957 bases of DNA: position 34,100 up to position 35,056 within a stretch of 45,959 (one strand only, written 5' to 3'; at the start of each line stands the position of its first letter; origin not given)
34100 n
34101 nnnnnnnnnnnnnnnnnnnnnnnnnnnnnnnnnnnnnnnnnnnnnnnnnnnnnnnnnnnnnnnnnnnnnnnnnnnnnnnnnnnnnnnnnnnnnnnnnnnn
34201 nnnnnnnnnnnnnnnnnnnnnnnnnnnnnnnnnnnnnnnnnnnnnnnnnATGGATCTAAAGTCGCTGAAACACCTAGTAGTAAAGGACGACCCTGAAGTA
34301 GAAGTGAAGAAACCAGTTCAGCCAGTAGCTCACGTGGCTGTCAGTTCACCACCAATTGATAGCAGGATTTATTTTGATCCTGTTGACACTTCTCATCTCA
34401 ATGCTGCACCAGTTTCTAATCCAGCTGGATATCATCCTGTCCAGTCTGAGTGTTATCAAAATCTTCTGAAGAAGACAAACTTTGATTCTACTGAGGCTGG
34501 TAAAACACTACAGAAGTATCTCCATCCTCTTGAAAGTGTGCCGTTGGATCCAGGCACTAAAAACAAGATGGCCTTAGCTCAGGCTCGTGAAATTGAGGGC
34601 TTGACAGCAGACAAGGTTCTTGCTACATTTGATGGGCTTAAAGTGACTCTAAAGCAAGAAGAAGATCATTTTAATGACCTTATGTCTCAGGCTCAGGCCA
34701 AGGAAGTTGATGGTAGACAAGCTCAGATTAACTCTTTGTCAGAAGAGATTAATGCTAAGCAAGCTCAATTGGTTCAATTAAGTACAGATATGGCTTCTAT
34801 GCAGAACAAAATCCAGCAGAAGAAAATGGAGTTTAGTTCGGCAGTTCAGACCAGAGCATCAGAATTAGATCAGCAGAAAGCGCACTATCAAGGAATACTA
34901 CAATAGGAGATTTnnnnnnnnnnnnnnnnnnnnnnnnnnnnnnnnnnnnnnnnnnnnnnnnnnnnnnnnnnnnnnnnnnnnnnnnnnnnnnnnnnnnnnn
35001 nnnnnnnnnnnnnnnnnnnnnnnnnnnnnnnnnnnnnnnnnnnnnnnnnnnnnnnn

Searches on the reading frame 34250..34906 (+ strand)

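Call 44: search_protein_families(library=pfam, proteins=[window:34250-34906:+], max_evalue=0.001)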
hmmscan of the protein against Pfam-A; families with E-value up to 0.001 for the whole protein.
window:34250-34906:+ (218 aa): 1 family
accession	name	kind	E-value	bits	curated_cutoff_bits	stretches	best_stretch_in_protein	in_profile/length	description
PF15743.10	SPATA1_C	-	0.00099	19.5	27.8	0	125-203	54-133/150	Spermatogenesis-associated C-terminus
